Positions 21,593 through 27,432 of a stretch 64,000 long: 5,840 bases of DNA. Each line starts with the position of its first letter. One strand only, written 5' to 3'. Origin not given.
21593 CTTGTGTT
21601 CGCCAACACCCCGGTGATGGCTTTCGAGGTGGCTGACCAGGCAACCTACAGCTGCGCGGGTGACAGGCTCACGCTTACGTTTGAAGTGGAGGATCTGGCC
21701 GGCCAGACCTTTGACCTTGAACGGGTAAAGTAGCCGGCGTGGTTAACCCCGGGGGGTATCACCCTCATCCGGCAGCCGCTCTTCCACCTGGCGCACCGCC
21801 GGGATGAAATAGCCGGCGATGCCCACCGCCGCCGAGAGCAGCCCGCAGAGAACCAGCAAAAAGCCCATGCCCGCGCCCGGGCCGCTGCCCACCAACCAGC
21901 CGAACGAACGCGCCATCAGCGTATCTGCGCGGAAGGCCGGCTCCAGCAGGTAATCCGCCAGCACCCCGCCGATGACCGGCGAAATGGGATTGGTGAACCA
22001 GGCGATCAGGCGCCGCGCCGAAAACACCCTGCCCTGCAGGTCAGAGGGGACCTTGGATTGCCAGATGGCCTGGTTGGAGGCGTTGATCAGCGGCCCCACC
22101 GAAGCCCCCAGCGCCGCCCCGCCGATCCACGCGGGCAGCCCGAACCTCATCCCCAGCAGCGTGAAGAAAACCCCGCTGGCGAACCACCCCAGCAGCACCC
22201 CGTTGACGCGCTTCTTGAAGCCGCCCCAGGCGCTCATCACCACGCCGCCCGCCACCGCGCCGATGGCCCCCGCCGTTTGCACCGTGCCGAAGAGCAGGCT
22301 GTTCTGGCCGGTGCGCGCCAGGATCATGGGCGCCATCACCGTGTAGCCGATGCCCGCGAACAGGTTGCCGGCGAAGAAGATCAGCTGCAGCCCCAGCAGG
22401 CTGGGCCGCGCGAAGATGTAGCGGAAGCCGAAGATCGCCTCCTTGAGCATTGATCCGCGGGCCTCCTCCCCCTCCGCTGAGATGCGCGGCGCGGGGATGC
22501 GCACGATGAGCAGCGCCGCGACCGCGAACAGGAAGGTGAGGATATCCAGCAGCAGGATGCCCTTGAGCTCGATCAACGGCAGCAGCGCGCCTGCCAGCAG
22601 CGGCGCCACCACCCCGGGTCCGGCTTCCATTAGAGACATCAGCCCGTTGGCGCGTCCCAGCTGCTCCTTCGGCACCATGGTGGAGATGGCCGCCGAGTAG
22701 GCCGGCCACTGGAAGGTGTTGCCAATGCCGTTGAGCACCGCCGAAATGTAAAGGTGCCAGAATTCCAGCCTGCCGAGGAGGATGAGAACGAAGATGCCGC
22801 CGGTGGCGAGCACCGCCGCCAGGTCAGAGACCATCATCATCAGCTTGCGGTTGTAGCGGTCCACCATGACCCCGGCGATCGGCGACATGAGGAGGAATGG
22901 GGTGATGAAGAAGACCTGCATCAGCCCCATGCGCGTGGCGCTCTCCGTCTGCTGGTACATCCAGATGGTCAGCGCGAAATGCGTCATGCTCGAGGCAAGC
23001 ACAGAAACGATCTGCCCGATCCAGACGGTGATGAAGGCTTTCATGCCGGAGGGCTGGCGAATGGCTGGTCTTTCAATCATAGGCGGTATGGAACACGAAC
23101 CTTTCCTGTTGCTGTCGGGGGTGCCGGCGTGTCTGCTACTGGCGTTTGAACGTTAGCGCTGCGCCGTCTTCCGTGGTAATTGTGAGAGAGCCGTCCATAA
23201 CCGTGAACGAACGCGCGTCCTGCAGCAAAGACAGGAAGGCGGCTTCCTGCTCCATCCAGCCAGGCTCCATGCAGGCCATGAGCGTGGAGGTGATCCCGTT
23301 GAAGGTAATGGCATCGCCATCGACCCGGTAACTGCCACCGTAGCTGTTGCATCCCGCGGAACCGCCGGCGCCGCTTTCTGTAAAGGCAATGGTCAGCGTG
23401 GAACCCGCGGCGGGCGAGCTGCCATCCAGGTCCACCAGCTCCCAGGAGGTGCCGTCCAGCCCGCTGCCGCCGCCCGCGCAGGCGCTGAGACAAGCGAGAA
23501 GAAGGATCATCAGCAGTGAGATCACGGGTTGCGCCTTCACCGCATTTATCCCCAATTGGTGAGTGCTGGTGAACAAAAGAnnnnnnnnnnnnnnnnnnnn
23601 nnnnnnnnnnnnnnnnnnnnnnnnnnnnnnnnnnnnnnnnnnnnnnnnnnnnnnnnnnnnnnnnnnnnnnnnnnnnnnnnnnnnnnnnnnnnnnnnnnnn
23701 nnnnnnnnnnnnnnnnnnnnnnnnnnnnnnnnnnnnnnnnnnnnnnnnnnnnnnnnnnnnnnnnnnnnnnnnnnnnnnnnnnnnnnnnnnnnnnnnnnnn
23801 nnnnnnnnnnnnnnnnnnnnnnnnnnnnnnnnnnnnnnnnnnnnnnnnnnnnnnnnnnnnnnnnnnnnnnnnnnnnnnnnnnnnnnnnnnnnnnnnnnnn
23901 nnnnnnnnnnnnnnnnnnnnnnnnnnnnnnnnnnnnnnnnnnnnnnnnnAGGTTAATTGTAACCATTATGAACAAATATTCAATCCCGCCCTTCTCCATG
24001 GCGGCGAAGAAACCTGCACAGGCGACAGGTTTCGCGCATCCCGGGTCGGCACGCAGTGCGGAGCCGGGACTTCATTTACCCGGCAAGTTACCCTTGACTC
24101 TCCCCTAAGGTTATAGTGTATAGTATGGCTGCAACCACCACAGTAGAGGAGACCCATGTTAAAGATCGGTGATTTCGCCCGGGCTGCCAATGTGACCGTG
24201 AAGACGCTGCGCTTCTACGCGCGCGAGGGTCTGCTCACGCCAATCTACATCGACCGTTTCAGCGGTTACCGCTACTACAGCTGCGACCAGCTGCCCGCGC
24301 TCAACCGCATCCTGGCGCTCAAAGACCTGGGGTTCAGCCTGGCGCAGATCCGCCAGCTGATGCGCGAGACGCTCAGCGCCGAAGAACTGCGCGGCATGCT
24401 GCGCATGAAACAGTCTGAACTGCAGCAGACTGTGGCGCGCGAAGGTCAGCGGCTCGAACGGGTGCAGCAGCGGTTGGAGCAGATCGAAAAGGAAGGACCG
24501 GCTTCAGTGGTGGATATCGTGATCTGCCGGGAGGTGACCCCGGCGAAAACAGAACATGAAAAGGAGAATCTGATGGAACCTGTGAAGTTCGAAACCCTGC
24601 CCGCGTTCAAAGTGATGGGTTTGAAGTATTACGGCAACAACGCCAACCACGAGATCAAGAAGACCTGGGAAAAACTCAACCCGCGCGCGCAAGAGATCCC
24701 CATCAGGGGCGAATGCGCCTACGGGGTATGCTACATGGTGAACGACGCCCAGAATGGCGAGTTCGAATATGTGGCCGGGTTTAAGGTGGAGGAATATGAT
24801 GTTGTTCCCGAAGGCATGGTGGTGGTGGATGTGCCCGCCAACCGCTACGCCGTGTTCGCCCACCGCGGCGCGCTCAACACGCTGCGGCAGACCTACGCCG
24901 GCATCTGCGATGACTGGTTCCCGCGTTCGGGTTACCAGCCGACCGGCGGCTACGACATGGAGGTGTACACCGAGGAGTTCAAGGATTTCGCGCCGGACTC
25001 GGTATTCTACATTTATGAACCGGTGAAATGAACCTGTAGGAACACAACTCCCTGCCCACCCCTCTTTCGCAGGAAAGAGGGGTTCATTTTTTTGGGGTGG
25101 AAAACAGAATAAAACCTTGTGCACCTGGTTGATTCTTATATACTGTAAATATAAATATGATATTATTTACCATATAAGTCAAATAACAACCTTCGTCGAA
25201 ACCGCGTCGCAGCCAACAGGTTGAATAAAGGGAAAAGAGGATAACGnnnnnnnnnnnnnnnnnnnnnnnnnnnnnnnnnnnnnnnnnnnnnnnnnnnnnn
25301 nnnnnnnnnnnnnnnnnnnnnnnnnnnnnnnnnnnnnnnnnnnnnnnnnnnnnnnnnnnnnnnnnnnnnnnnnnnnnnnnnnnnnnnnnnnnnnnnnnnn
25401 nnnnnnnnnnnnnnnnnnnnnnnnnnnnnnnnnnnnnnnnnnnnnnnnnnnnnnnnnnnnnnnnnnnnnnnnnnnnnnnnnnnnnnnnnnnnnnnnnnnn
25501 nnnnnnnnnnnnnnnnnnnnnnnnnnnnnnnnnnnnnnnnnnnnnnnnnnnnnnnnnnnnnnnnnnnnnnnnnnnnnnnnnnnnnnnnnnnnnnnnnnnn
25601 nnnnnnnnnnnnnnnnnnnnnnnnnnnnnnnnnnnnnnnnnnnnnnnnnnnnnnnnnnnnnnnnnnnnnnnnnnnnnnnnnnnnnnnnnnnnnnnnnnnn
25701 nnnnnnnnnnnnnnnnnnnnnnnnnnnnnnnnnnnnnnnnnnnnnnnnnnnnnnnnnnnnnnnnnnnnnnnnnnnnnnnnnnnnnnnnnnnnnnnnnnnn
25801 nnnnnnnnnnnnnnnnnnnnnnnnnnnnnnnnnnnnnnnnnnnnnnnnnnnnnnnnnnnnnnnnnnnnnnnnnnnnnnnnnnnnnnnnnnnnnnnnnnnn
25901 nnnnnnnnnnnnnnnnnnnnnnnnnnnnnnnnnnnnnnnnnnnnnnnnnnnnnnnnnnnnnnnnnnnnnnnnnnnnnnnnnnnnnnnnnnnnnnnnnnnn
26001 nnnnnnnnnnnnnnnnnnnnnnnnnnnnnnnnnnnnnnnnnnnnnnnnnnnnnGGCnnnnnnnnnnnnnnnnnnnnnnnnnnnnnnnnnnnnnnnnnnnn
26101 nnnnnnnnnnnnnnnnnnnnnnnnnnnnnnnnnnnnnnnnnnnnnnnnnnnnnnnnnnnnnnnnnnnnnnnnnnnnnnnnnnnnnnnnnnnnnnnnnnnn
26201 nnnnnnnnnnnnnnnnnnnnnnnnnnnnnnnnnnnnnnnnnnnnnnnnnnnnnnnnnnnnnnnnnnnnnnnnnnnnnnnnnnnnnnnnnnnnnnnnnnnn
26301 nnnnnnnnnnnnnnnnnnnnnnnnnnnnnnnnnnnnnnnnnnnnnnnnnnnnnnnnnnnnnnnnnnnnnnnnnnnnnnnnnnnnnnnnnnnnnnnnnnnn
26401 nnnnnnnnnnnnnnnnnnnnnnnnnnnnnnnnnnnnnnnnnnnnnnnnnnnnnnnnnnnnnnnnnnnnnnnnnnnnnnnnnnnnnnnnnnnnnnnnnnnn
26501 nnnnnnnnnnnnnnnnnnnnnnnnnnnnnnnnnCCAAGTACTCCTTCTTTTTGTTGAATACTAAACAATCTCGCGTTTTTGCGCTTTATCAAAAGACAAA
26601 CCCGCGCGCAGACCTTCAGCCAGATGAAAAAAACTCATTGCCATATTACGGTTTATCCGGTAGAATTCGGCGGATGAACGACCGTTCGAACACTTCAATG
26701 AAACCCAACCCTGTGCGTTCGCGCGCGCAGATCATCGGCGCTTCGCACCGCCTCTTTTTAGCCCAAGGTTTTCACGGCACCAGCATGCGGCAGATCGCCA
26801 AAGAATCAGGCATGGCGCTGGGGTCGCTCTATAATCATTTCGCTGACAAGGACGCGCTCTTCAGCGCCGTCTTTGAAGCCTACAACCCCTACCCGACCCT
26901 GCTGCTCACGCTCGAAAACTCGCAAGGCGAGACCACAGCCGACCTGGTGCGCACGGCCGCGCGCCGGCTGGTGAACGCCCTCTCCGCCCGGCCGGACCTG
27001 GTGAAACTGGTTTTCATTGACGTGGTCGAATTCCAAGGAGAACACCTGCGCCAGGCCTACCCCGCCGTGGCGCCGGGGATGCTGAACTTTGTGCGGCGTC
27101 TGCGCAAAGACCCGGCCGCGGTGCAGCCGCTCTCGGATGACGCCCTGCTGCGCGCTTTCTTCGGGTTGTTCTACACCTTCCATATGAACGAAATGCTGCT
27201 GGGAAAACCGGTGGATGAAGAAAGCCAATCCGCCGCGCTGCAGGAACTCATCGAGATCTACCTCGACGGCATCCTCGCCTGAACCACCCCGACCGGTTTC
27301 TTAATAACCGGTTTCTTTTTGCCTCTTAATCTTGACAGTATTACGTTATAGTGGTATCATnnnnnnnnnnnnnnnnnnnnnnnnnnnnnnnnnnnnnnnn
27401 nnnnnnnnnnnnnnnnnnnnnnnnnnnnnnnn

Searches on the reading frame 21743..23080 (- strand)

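Call 24: search_protein_families(library=pfam, proteins=[window:21743-23080:-], max_evalue=0.00001)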
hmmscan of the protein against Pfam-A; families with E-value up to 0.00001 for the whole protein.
window:21743-23080:- (445 aa): 2 families
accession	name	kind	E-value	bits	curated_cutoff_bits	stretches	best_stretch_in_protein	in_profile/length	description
PF07690.21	MFS_1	-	1.6e-30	106.7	33.4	1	19-358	1-337/347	Major Facilitator Superfamily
PF05977.19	MFS_3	-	1.2e-18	67.4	27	1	12-284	8-276/524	Transmembrane secretion effector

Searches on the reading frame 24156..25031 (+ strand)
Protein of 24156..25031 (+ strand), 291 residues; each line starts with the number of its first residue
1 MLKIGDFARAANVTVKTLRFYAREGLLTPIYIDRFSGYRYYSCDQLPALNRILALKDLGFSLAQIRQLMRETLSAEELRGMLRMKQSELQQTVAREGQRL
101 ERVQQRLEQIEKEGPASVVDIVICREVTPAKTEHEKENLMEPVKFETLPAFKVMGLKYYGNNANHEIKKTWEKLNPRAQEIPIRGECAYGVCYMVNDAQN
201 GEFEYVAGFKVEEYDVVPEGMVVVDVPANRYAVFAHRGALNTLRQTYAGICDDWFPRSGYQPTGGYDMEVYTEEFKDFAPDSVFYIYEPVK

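Call 24: search_protein_families(library=pfam, proteins=[window:24156-25031:+], max_evalue=0.00001)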
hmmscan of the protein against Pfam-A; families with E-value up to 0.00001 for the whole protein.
window:24156-25031:+ (291 aa): 4 families
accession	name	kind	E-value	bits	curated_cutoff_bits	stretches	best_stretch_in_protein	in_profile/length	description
PF06445.20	GyrI-like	-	9.2e-33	114.1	26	1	142-290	2-154/155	GyrI-like small molecule binding domain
PF14526.11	Cass2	-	7.8e-30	104.5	27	1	146-290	3-150/150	Integron-associated effector binding protein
PF13411.12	MerR_1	-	4.9e-17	62.2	21.6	1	3-71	2-68/69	MerR HTH family regulatory protein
PF00376.29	MerR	-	6.5e-11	42.3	28.2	1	3-41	1-38/38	MerR family regulatory protein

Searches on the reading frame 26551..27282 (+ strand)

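Call 108: search_protein_families(library=pfam, proteins=[window:26551-27282:+], max_evalue=0.0001)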
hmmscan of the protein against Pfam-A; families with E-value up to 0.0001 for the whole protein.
window:26551-27282:+ (243 aa): 1 family
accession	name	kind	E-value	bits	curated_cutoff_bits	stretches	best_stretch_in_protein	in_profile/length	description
PF00440.29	TetR_N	-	1.8e-15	56.9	24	1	61-107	1-47/47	Bacterial regulatory proteins, tetR family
